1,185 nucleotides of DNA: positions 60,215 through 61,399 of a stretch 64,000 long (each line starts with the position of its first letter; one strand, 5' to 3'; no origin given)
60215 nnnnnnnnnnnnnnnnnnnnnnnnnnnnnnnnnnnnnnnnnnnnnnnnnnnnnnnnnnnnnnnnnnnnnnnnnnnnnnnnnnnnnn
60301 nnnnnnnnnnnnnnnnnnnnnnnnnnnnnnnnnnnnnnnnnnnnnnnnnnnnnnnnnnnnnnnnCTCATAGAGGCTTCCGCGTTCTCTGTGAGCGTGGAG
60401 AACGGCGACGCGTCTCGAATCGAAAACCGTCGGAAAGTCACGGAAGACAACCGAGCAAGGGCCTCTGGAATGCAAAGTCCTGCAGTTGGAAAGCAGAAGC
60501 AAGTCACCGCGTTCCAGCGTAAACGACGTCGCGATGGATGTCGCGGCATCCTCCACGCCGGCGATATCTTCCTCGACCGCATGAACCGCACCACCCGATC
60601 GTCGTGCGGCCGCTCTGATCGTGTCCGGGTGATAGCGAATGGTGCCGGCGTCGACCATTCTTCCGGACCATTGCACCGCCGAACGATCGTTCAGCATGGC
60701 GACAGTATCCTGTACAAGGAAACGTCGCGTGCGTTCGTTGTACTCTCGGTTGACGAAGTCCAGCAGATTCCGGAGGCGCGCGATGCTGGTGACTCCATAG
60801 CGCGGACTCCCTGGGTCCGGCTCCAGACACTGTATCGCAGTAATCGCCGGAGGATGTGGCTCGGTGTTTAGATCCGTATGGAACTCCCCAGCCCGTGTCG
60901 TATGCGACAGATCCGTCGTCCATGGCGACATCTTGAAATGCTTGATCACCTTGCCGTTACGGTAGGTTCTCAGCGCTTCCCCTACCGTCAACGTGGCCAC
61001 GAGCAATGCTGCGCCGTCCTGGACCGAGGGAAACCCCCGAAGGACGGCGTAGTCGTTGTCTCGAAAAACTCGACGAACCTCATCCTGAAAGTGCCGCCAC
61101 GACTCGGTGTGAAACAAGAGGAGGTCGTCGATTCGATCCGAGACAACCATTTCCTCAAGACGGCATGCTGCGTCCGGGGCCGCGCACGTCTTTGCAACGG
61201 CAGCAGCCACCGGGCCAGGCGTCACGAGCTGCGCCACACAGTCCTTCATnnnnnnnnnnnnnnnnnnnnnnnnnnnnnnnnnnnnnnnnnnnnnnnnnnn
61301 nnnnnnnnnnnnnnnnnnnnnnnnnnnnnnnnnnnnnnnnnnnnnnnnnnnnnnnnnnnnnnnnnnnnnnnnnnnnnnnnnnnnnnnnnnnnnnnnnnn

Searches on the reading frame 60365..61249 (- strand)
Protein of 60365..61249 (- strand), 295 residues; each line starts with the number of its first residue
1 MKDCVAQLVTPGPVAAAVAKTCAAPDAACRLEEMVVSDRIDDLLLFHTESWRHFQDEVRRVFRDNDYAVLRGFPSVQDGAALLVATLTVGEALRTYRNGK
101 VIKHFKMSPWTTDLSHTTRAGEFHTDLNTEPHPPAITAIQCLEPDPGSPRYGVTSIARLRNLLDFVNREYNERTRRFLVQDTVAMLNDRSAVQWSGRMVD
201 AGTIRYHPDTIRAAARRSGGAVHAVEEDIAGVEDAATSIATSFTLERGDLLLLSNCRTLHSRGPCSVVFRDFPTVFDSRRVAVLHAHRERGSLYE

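Call 21: search_protein_families(library=padloc, proteins=[window:60365-61249:-], max_evalue=0.001)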
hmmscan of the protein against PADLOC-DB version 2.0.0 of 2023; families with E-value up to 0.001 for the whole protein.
window:60365-61249:- (295 aa): 0 families

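Call 36: search_protein_families(library=pfam, proteins=[window:60365-61249:-], max_evalue=0.1)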
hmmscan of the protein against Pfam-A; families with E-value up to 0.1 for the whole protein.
window:60365-61249:- (295 aa): 1 family
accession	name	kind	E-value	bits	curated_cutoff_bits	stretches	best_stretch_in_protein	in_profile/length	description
PF02668.22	TauD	-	4.1e-15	56.8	27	1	55-264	27-254/267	Taurine catabolism dioxygenase TauD, TfdA family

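Call 76: search_solved_structures(query=A6, max_evalue=1)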
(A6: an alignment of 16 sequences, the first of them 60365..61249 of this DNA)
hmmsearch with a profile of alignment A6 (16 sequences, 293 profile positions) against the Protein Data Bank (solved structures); distinct sequences matched with E-value up to 1: 9.
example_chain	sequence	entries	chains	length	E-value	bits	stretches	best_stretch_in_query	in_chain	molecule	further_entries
1drt_A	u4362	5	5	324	1.2e-06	31.1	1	227-264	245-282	CLAVAMINATE SYNTHASE 1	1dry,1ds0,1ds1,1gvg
6vwq_A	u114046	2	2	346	3.3e-05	26.4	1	228-264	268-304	Clavaminate synthase 3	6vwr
6f2a_A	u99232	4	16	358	0.068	15.5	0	237-285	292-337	L-lysine 3-hydroxylase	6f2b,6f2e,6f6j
4bg1_A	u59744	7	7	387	0.11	14.8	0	114-146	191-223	GAMMA-BUTYROBETAINE DIOXYGENASE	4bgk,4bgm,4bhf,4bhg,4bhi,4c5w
3ms5_A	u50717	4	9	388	0.11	14.8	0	114-146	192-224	Gamma-butyrobetaine dioxygenase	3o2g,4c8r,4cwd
3n6w_A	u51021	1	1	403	0.12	14.7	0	114-146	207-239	Gamma-butyrobetaine dioxygenase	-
1k49_A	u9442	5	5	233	0.43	12.9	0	57-93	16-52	3,4-Dihydroxy-2-Butanone 4-Phosphate Synthase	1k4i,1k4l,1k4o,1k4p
6f5d_J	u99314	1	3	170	0.59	12.4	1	119-174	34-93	ATP synthase subunit p18, mitochondrial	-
8ap6_J1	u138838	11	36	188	0.68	12.2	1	110-174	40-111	ATP synthase subunit p18, mitochondrial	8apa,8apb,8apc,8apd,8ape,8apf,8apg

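Call 110: search_protein_families(library=ncbifam, proteins=[window:60365-61249:-], max_evalue=0.01)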
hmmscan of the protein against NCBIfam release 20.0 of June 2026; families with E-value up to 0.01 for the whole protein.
window:60365-61249:- (295 aa): 3 families
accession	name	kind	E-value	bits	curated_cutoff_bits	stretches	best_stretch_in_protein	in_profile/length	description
NF043003.1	ClavSyn_CS1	equivalog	4.7e-06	26.3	450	1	85-265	91-272/312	clavaminate synthase Cs1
TIGR02409.1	carnitine_bodg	equivalog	0.0026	16.8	414.75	0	241-263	314-336/366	gamma-butyrobetaine dioxygenase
NF049936.1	TriMthamethphnDioxTmpA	equivalog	0.0055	15.6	400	0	239-263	310-334/366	2-trimethylaminoethylphosphonate dioxygenase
